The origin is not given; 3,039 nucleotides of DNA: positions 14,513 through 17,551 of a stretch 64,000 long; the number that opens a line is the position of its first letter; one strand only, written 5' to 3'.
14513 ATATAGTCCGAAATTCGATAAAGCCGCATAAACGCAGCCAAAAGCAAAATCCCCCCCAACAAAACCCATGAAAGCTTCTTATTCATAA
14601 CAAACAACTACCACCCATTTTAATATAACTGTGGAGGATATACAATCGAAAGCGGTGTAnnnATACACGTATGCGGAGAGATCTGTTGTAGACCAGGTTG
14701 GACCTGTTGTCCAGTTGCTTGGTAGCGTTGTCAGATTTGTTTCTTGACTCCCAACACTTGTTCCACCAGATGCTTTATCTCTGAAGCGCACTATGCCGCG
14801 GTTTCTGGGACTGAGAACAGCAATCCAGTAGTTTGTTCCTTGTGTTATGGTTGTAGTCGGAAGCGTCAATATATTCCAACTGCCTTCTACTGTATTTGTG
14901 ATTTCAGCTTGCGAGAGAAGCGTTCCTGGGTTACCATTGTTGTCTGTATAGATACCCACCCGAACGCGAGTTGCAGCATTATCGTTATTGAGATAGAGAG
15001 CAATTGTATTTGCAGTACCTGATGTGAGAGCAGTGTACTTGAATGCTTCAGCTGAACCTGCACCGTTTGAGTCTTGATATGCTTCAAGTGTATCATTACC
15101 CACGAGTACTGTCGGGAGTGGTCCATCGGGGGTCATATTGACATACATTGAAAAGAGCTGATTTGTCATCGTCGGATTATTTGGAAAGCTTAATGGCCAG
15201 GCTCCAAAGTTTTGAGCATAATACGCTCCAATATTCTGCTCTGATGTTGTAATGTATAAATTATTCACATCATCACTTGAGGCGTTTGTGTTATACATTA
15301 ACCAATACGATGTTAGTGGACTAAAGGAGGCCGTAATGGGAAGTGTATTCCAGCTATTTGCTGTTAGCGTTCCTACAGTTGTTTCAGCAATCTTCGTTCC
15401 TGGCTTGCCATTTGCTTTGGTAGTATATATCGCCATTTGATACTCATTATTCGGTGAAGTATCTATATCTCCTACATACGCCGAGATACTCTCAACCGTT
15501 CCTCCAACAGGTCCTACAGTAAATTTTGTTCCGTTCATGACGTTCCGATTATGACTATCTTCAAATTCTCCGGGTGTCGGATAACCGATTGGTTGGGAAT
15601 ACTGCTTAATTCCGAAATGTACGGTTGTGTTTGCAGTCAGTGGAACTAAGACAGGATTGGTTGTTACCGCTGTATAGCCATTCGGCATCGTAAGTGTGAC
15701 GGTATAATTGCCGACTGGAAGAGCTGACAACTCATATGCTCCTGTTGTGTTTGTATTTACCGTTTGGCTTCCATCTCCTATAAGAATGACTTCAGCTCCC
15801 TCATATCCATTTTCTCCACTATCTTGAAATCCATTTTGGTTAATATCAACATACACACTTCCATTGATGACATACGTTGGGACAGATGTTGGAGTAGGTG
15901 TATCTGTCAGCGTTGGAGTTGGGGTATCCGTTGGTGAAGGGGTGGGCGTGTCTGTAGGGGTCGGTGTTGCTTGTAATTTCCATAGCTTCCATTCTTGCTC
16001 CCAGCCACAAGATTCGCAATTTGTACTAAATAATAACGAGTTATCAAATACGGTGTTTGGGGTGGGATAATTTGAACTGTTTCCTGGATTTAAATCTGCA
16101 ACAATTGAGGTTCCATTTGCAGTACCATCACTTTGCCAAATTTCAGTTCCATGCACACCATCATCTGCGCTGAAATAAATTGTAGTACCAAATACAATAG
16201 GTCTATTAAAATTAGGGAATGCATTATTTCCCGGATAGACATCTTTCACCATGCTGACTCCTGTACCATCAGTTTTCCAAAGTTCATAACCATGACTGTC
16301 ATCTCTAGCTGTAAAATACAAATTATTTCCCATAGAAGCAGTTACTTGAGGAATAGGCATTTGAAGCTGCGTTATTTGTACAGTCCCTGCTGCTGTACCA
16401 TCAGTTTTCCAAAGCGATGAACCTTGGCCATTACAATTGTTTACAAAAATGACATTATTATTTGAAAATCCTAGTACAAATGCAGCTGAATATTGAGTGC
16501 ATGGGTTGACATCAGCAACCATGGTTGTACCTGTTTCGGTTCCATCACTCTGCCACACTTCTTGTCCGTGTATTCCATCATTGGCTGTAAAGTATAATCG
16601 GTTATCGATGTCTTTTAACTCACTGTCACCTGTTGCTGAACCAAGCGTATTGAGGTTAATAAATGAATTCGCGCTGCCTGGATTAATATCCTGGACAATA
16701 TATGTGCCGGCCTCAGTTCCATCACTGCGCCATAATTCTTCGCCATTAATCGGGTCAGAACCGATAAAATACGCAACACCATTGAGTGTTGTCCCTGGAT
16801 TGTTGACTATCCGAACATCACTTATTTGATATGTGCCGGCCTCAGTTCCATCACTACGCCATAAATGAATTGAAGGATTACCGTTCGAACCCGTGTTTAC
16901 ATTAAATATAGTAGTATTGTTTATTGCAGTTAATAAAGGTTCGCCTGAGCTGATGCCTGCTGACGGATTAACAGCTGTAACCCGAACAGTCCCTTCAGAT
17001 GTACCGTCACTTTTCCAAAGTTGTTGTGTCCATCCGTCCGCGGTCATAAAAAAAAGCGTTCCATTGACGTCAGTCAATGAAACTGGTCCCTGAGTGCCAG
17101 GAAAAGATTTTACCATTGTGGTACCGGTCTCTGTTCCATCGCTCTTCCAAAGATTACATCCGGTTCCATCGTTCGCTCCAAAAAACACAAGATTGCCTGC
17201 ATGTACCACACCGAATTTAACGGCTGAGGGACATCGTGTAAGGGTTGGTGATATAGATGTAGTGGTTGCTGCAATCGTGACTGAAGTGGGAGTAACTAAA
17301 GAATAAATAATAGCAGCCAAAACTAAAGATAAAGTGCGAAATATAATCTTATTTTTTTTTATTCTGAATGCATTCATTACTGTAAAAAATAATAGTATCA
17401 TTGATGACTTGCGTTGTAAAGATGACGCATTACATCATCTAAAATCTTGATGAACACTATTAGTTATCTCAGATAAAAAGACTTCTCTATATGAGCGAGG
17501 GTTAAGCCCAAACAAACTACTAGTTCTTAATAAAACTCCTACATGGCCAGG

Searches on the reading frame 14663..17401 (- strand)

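Call 75: search_protein_families(library=ncbifam, proteins=[window:14663-17401:-], max_evalue=1e-10)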
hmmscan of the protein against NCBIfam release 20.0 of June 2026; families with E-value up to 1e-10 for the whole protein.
window:14663-17401:- (913 aa): 1 family
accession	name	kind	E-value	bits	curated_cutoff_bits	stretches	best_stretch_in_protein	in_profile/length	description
TIGR04534.2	ELWxxDGT_rpt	domain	6.5e-103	336.7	65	4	407-451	2-46/47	ELWxxDGT repeat protein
